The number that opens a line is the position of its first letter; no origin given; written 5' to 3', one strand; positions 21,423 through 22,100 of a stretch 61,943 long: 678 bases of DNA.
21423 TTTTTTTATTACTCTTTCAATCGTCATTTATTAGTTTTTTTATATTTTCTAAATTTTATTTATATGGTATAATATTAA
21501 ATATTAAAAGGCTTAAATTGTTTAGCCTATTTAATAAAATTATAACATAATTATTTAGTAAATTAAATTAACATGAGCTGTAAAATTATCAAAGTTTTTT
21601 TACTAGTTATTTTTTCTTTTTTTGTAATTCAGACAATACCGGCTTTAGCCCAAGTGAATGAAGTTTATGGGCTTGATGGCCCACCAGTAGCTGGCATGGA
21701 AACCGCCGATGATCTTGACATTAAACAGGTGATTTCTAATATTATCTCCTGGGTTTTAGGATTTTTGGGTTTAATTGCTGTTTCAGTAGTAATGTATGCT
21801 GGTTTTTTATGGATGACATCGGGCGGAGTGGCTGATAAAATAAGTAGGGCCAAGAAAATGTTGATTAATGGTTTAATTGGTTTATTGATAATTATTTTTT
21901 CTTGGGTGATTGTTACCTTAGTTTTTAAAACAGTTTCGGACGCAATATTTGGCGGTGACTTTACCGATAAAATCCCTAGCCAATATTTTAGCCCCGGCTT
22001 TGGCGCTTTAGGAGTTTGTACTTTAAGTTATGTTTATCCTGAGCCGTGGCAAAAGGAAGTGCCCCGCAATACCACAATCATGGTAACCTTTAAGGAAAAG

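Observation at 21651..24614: VirB2/TrbC-like pilin module duplicated and fused to two different giant ectodomains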

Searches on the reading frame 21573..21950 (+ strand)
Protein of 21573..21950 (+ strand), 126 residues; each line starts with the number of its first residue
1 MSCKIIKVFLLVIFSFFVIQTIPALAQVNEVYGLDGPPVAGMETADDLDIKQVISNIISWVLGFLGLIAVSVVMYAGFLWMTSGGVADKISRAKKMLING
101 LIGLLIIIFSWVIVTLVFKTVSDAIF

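Call 6: search_protein_families(library=pfam, proteins=[window:21573-21950:+], max_evalue=0.1)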
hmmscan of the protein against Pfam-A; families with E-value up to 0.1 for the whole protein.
window:21573-21950:+ (126 aa): 2 families
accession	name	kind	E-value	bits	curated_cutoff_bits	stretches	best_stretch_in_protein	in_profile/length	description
PF18895.5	T4SS_pilin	-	1.8e-08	34.8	26.6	1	50-117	5-71/71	Type IV secretion system pilin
PF12159.13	DUF3593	-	0.0077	16.7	25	1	67-121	4-53/88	Protein of unknown function (DUF3593)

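Call 13: find_homologous_proteins(query=window:21642-21950:+, max_evalue=0.001)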
Query seq(103 aa) (103 aa): 1 proteins with E <= 0.001 among 7 candidates.
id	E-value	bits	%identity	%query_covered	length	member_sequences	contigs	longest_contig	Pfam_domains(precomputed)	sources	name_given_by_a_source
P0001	3.4e-17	80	49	83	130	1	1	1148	PF18895.6,PF04956.19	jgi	-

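Call 25: search_protein_representatives(alignment_id=A2)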
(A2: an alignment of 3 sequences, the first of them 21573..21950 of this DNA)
Query: 3 sequences, 132 profile positions. Proteins with E-value up to 0.001 (for the whole library): 57315; up to 1e-10: 12819; up to 1e-30: 45. The best 150 are listed.
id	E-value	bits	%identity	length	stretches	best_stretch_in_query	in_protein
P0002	3.5e-63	227.6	-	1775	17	61-126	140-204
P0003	2.3e-61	221.7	-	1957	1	3-131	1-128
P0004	2.8e-59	215.0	-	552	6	14-127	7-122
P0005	2.3e-48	179.7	-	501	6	60-126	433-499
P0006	1.7e-47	176.8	-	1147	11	50-121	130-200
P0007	1.4e-46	173.8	-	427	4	44-127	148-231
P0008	1.1e-45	170.9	-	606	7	60-124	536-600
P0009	1.3e-45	170.7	-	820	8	61-125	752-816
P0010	3.9e-45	169.2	-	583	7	59-127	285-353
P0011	4.7e-45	168.9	-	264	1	3-131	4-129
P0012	5.0e-43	162.4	-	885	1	7-130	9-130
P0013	1.4e-42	160.9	-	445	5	56-130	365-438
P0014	2.5e-42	160.1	-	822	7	63-116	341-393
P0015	9.7e-40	151.7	-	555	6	10-125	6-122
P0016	4.5e-37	143.1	-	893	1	16-129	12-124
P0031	3.5e-33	130.5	-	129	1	16-130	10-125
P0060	7.1e-30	119.8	-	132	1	8-131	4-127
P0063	9.8e-30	119.4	-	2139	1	16-131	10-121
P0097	4.3e-28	114.1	-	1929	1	14-131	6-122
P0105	1.1e-27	112.8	-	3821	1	12-130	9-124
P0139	1.1e-26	109.5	-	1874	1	8-128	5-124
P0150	2.8e-26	108.2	-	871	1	12-129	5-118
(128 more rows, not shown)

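Call 28: find_encoding_contigs(protein=P0003, flank=10000, max_places=4)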
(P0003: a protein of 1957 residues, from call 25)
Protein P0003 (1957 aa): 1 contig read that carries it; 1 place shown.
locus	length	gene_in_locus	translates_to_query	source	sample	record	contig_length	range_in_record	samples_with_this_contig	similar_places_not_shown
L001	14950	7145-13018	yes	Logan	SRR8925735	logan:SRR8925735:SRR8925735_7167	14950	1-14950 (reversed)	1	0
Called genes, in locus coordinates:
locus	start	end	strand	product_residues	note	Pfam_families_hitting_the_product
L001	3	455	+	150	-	?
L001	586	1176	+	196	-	PF10502:Peptidase_S26, PF00717:Peptidase_S24 (weak)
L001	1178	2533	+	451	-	PF13393:tRNA-synt_His, PF00587:tRNA-synt_2b, PF03129:HGTP_anticodon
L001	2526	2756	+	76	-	-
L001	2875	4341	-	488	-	PF13328:HD_4, PF01966:HD, PF04607:RelA_SpoT, PF02824:TGS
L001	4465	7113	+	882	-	PF18895:T4SS_pilin, PF13205:Big_5 (faint)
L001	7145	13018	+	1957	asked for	PF18895:T4SS_pilin (weak), PF01833:TIG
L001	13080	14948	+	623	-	?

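Call 29: find_encoding_contigs(protein=P0150, flank=10000, max_places=4)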
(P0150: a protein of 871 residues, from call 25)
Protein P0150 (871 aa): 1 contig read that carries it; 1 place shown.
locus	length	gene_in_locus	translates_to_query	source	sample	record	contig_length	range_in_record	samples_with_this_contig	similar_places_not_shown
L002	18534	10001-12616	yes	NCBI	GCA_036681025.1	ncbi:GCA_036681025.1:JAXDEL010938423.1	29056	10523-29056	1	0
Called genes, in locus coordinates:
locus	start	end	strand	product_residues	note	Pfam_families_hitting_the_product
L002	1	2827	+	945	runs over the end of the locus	PF00580:UvrD-helicase, PF01443:Viral_helicase1 (faint), PF13245:AAA_19, PF13604:AAA_30 (faint), PF13361:UvrD_C, PF13538:UvrD_C_2 (faint), PF12705:PDDEXK_1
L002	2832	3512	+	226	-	PF02698:DUF218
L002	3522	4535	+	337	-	PF01078:Mg_chelatase (faint), PF05496:RuvB_N, PF00004:AAA, PF07728:AAA_5, PF17864:AAA_lid_4, PF05491:WHD_RuvB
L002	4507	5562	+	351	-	PF02547:Queuosine_synth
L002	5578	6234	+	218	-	PF03575:Peptidase_S51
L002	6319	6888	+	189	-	PF10502:Peptidase_S26, PF00717:Peptidase_S24 (faint)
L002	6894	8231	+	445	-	PF13393:tRNA-synt_His, PF00587:tRNA-synt_2b, PF03129:HGTP_anticodon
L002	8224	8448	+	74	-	-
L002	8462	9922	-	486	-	PF13328:HD_4, PF01966:HD, PF04607:RelA_SpoT, PF02824:TGS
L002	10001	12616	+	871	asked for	PF18895:T4SS_pilin, PF13205:Big_5 (faint)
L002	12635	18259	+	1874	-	PF18895:T4SS_pilin, PF01833:TIG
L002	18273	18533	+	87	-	?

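Call 55: list_cluster_members(proteins=[P0150, P0012, P0016, P0139, P0097, P0063, P0105, P0002, P0004])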
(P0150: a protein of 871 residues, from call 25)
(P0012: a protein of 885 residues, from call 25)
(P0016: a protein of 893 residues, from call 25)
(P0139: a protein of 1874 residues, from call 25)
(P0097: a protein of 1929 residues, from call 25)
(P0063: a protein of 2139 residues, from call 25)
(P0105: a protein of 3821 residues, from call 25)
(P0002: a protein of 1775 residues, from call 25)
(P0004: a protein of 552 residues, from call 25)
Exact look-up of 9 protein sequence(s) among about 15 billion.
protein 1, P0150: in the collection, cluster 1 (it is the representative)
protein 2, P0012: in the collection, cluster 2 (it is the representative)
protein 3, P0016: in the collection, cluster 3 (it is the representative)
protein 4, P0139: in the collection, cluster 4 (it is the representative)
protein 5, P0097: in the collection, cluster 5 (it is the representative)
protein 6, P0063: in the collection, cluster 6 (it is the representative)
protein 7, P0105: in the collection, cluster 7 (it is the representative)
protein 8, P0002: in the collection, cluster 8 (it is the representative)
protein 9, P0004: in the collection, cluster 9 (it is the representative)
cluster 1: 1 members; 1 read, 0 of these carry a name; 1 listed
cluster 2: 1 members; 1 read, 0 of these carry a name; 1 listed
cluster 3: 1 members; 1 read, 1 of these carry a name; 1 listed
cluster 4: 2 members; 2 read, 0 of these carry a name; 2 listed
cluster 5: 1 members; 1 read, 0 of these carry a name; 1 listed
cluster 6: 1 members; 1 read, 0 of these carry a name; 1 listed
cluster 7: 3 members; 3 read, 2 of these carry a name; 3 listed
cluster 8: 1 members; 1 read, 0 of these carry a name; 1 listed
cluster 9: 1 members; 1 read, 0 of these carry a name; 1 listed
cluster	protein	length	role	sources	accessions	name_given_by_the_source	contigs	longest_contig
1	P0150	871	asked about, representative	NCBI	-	-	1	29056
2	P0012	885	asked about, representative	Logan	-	-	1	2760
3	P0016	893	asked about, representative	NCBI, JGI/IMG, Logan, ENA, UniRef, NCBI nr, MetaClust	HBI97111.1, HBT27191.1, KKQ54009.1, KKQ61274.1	MAG: hypothetical protein US83_C0007G0010 [Candidatus Falkowbacteria bacterium ... | SbsA Ig-like domain-containing protein n=1 Tax=Candidatus Falkowbacteria bacterium ... | MAG: hypothetical protein US73_C0008G0047 [Candidatus Falkowbacteria bacterium ...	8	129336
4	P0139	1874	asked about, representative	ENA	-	-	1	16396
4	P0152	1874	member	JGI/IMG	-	-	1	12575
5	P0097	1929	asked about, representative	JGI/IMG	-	-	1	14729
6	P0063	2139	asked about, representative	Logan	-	-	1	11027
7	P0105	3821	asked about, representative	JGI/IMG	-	hypothetical protein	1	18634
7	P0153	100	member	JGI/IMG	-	hypothetical protein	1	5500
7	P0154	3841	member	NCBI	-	-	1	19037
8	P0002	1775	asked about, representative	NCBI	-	-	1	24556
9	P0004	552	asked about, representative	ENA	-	-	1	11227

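Call 62: search_solved_structures(query=A4, max_evalue=10, show_alignments=3)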
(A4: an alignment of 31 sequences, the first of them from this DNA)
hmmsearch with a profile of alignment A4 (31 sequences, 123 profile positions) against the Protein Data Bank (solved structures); distinct sequences matched with E-value up to 10: 1.
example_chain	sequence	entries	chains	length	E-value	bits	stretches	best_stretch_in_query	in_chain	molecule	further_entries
9lp2_A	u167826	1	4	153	1.1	12.2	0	77-96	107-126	dAID23.4L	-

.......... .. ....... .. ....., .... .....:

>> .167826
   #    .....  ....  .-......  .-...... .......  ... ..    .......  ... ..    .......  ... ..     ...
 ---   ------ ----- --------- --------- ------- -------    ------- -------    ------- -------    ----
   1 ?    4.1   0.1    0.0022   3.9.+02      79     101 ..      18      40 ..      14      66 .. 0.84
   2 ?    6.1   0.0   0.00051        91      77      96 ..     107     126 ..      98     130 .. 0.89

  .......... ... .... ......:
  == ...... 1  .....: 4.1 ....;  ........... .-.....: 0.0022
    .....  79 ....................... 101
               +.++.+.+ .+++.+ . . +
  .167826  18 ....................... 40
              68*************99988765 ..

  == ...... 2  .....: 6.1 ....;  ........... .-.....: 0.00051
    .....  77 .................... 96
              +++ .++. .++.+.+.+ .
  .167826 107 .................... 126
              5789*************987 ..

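Call 63: search_protein_families(library=pfam, alignment_id=A4, max_evalue=0.01)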
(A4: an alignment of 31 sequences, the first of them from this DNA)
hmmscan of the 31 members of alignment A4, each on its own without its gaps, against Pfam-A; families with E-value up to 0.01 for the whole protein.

A. member 1, seq(103 aa): 1 family
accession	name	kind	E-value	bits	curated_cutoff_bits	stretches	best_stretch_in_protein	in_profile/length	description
PF18895.5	T4SS_pilin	-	3e-09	37.3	26.6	1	27-94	5-71/71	Type IV secretion system pilin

B. families by the number of members that match (of 31 scanned): 17 families
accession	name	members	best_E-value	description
PF18895.5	T4SS_pilin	31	1.9e-15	Type IV secretion system pilin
PF04956.18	TrbC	12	2.4e-08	TrbC/VIRB2 pilin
PF02322.20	Cyt_bd_oxida_II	3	0.0016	Cytochrome bd terminal oxidase subunit II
PF10320.15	7TM_GPCR_Srsx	3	0.0024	Serpentine type 7TM GPCR chemoreceptor Srsx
PF19607.4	DUF6112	2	0.00023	Family of unknown function (DUF6112)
PF05987.18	DUF898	2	0.0034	Bacterial protein of unknown function (DUF898)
PF01554.23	MatE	2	0.0039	MatE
PF02133.21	Transp_cyt_pur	1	0.00062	Permease for cytosine/purines, uracil, thiamine, allantoin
PF03124.20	EXS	1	0.00075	EXS family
PF04746.17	DUF575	1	0.0013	Protein of unknown function (DUF575)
PF07885.22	Ion_trans_2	1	0.0013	Ion channel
PF04893.22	Yip1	1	0.0019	Yip1 domain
PF03631.20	Virul_fac_BrkB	1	0.002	Virulence factor BrkB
PF19297.4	QcrA_N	1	0.0032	QcrA subunit N-terminal region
PF04515.18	Choline_transpo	1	0.0065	Plasma-membrane choline transporter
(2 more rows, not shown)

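Call 66: find_encoding_contigs(protein=P0031, flank=10000, max_places=3)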
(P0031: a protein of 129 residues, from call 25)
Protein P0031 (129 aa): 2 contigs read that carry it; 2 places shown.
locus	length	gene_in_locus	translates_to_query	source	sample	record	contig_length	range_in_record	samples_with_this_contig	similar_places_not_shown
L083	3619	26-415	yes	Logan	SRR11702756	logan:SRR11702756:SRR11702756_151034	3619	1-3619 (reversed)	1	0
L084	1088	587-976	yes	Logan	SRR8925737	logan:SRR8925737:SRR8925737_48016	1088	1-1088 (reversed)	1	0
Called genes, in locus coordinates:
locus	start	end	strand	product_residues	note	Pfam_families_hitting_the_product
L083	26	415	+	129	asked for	PF18895:T4SS_pilin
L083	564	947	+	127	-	PF18895:T4SS_pilin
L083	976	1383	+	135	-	PF18895:T4SS_pilin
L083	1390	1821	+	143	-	PF18895:T4SS_pilin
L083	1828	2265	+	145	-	PF18895:T4SS_pilin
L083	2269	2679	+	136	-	PF18895:T4SS_pilin (weak)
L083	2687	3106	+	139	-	PF18895:T4SS_pilin (weak)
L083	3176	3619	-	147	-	?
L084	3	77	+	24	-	?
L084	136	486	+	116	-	PF08378:NERD, PF02021:UPF0102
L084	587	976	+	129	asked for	PF18895:T4SS_pilin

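Call 67: find_encoding_contigs(protein=P0060, flank=10000, max_places=3)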
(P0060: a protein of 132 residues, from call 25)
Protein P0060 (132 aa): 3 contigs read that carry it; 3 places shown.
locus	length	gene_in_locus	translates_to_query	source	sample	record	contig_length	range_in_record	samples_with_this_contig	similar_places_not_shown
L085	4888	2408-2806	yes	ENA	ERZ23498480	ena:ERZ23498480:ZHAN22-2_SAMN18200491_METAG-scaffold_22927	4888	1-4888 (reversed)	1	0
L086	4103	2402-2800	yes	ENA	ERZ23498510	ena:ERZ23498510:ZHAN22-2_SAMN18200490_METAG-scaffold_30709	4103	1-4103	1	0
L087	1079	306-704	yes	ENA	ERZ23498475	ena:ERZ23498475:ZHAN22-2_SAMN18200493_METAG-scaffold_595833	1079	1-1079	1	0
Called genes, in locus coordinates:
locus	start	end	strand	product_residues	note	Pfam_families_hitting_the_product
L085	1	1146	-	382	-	?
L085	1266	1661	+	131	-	PF18895:T4SS_pilin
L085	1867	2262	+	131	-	PF18895:T4SS_pilin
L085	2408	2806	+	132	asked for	PF18895:T4SS_pilin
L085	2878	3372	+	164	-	PF04290:DctQ (faint), PF18895:T4SS_pilin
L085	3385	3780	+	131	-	PF18895:T4SS_pilin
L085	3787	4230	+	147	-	PF18895:T4SS_pilin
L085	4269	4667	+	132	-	PF18895:T4SS_pilin (weak)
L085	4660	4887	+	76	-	?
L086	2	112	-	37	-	?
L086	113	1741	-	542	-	-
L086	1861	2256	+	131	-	PF18895:T4SS_pilin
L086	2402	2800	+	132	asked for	PF18895:T4SS_pilin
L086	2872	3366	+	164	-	PF04290:DctQ (faint), PF18895:T4SS_pilin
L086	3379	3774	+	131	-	PF18895:T4SS_pilin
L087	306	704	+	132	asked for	PF18895:T4SS_pilin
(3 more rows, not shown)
